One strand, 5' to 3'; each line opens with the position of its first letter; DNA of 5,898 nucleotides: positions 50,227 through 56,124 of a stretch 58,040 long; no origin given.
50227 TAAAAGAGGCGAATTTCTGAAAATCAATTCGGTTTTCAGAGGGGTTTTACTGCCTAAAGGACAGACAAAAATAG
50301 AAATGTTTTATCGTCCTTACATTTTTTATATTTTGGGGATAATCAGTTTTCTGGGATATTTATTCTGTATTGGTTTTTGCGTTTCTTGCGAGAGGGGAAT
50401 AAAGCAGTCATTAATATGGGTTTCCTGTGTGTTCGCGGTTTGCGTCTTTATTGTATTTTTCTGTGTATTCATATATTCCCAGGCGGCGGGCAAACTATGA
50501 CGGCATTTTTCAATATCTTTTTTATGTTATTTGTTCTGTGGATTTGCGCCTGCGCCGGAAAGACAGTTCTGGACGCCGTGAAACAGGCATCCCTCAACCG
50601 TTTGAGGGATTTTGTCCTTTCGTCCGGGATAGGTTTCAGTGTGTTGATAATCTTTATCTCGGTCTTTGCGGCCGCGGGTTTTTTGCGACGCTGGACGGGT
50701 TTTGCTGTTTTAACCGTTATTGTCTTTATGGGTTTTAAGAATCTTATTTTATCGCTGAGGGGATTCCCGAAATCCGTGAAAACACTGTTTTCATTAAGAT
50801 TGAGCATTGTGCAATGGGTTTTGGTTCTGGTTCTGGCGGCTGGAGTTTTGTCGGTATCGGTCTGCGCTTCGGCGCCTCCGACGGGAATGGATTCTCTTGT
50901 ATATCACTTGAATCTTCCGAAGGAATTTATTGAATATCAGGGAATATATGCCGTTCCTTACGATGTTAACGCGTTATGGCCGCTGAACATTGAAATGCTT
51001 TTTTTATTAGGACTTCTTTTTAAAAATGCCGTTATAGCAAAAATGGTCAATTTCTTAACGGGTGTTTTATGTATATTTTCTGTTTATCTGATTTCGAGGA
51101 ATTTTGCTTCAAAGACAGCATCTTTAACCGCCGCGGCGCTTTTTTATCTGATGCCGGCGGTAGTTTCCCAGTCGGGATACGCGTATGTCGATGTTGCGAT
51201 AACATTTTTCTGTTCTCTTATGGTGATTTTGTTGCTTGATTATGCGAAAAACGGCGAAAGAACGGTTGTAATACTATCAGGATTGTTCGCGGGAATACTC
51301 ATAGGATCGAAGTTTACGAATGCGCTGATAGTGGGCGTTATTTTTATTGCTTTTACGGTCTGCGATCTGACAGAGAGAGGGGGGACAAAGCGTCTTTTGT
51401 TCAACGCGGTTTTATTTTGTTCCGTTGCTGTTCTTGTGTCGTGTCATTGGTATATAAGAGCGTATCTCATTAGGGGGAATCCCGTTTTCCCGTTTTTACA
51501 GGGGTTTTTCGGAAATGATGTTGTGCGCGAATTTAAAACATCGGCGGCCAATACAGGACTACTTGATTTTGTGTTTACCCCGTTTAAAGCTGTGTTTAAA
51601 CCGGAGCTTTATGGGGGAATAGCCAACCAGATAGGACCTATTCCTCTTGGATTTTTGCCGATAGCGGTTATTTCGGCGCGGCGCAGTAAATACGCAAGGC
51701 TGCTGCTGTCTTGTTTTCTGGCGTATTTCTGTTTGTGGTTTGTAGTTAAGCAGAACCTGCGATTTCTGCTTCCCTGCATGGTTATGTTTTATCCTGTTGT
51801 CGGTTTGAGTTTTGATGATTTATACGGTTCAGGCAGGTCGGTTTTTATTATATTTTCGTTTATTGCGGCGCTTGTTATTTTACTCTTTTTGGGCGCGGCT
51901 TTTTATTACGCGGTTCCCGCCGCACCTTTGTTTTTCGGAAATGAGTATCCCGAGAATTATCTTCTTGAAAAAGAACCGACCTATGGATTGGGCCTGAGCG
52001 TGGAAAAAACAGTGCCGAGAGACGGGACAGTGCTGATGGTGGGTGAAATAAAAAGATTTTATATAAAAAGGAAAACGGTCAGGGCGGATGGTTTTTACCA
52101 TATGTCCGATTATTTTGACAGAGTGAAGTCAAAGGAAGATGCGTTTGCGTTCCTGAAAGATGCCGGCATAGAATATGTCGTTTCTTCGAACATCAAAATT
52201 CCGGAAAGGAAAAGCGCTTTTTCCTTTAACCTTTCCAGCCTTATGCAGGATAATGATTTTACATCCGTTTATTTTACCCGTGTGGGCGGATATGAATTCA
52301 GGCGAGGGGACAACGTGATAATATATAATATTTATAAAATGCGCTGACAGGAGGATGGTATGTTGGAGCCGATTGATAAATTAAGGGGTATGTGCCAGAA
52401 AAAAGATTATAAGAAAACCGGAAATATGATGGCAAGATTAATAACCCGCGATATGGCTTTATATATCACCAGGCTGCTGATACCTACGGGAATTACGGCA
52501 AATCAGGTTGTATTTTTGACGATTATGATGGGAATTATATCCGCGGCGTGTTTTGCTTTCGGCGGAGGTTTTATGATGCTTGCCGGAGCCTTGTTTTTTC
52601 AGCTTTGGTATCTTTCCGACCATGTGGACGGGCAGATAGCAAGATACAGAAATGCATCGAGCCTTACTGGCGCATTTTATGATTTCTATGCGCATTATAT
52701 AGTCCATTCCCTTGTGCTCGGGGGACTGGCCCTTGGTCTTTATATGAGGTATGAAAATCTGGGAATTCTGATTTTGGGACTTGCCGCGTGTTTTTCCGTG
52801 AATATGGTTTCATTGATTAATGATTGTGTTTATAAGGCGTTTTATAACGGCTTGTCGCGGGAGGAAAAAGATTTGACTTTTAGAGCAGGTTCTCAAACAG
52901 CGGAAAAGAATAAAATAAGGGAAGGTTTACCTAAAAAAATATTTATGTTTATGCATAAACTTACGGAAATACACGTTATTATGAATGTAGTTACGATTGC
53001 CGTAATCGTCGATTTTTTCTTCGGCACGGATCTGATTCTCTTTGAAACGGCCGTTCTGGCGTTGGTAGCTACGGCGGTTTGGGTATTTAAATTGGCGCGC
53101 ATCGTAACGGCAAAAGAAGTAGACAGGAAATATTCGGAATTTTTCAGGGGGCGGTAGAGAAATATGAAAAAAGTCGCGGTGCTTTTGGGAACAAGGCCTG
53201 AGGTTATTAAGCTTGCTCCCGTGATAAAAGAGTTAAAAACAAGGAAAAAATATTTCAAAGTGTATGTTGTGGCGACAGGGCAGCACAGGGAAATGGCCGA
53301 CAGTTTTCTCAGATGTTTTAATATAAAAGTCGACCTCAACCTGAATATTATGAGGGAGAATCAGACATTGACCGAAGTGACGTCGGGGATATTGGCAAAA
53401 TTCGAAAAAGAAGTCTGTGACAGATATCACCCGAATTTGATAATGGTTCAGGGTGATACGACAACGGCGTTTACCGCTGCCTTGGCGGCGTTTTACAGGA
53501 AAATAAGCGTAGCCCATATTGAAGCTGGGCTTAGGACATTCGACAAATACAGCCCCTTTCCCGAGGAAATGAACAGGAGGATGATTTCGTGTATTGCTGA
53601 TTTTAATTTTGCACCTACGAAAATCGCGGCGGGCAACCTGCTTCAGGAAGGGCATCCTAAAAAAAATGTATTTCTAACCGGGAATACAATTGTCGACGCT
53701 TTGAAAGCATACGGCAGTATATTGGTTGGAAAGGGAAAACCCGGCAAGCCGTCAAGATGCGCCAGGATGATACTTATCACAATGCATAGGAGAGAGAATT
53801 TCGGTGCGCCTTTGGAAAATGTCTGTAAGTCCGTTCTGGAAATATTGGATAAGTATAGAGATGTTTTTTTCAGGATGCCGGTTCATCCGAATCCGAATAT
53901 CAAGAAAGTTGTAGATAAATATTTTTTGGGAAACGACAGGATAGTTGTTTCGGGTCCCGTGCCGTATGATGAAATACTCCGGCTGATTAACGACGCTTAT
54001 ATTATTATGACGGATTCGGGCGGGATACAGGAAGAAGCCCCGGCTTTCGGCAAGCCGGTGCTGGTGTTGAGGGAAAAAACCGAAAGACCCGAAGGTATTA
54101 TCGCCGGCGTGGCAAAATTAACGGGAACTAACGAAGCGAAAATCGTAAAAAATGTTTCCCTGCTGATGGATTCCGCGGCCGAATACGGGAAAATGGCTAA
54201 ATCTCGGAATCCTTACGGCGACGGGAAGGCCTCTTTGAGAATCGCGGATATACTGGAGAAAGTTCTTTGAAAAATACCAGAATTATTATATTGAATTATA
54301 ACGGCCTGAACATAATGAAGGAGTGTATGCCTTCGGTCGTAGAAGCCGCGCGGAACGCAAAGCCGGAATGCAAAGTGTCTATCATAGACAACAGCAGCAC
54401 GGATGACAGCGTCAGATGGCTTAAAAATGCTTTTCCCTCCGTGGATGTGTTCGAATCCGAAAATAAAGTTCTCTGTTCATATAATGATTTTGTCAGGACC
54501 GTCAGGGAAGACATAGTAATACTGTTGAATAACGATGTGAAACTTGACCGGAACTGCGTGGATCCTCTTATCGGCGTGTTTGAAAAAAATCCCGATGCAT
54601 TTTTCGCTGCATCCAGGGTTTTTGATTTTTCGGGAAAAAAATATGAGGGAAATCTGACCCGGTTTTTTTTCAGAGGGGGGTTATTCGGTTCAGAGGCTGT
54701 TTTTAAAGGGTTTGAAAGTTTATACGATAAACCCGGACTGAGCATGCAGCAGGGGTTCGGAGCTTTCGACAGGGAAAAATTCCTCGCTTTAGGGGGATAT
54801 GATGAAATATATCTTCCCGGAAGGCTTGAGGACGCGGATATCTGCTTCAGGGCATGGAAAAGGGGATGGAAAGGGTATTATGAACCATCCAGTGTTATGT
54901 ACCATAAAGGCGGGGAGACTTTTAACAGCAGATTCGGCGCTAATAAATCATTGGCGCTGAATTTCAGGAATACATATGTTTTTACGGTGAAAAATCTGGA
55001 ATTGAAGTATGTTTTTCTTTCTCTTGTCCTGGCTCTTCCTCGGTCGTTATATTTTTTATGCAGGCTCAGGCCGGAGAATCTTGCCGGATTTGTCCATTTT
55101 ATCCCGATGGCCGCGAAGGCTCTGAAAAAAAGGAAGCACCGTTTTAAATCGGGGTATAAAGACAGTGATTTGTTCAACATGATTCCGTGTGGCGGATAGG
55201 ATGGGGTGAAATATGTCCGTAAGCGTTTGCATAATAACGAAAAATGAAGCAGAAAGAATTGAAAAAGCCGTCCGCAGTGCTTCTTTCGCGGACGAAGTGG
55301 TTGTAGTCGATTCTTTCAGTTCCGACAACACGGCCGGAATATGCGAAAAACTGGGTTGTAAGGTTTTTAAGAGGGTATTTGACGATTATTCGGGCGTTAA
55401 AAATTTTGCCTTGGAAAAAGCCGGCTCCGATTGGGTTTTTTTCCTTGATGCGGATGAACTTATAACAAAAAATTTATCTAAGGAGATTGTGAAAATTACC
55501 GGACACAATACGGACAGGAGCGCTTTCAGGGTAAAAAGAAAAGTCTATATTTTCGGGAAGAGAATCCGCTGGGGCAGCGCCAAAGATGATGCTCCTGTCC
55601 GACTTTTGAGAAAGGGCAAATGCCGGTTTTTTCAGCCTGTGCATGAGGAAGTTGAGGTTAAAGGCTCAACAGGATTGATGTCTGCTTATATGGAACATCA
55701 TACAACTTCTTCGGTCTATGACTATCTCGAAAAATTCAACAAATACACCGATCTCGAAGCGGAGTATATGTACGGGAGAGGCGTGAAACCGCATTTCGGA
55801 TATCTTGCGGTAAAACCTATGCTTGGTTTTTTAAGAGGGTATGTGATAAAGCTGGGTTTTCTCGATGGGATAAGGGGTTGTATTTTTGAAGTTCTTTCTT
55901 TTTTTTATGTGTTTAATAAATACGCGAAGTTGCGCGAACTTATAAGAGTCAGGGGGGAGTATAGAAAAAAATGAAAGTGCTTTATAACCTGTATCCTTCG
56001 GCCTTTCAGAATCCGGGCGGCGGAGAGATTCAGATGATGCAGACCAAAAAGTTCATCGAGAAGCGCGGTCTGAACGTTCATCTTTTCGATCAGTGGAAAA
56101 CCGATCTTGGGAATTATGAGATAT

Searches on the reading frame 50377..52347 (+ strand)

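Call 6: search_protein_families(library=pfam, proteins=[window:50377-52347:+], max_evalue=0.001)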
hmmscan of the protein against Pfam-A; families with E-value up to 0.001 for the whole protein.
window:50377-52347:+ (656 aa): 3 families
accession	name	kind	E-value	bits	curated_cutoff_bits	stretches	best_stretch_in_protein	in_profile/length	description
PF02366.24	PMT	-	5.8e-07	29.8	22.7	1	216-364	80-224/245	Dolichyl-phosphate-mannose-protein mannosyltransferase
PF13231.12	PMT_2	-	7.4e-07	30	26.1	1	218-355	21-157/160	Dolichyl-phosphate-mannose-protein mannosyltransferase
PF11847.13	GT-C_AftD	-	0.00025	19.6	26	1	244-375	100-227/661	Alpha-(1->3)-arabinofuranosyltransferase, N-terminal GT-C domain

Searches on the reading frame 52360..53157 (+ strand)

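Call 32: search_protein_families(library=pfam, proteins=[window:52360-53157:+], max_evalue=0.0001)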
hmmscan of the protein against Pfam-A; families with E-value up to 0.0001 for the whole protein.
window:52360-53157:+ (265 aa): 1 family
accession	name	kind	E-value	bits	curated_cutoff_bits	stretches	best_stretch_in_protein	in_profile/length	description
PF01066.26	CDP-OH_P_transf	-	7e-08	33.4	22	1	46-143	3-95/152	CDP-alcohol phosphatidyltransferase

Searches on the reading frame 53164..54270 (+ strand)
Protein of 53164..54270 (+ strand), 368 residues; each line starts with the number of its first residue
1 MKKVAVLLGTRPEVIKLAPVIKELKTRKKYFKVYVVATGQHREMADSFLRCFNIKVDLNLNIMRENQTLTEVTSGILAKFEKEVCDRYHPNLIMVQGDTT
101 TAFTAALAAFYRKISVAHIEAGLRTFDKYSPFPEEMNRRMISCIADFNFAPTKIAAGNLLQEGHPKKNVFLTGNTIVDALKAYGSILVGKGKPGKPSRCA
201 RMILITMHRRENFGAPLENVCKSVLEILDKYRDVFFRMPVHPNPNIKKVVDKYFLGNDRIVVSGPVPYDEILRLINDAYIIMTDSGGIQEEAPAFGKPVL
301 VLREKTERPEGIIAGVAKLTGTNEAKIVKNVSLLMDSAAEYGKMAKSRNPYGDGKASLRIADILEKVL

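Call 32: search_protein_families(library=pfam, proteins=[window:53164-54270:+], max_evalue=0.0001)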
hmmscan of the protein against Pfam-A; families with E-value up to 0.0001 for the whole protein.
window:53164-54270:+ (368 aa): 1 family
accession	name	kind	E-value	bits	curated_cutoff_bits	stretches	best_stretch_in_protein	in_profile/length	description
PF02350.25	Epimerase_2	-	3e-109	365.5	30.6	1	27-365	5-347/347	UDP-N-acetylglucosamine 2-epimerase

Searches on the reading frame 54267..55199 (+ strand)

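Call 32: search_protein_families(library=pfam, proteins=[window:54267-55199:+], max_evalue=0.0001)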
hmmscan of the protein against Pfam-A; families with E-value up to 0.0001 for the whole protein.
window:54267-55199:+ (310 aa): 1 family
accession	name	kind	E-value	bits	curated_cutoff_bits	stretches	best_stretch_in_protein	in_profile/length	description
PF00535.33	Glycos_transf_2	-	1.1e-12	48.6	23.3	1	6-146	2-137/168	Glycosyl transferase family 2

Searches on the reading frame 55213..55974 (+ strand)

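Call 32: search_protein_families(library=pfam, proteins=[window:55213-55974:+], max_evalue=0.0001)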
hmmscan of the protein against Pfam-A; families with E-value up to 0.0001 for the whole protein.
window:55213-55974:+ (253 aa): 3 families
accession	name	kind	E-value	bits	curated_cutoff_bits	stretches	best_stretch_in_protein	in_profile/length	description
PF00535.33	Glycos_transf_2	-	4.7e-17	62.9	23.3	1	4-98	1-105/168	Glycosyl transferase family 2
PF13704.12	Glyco_tranf_2_4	-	1.5e-06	29.1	27.5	1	10-87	1-87/98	Glycosyl transferase family 2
PF10111.15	Glyco_tranf_2_2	-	6.4e-05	23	27.3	0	3-95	2-105/276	Glycosyltransferase like family 2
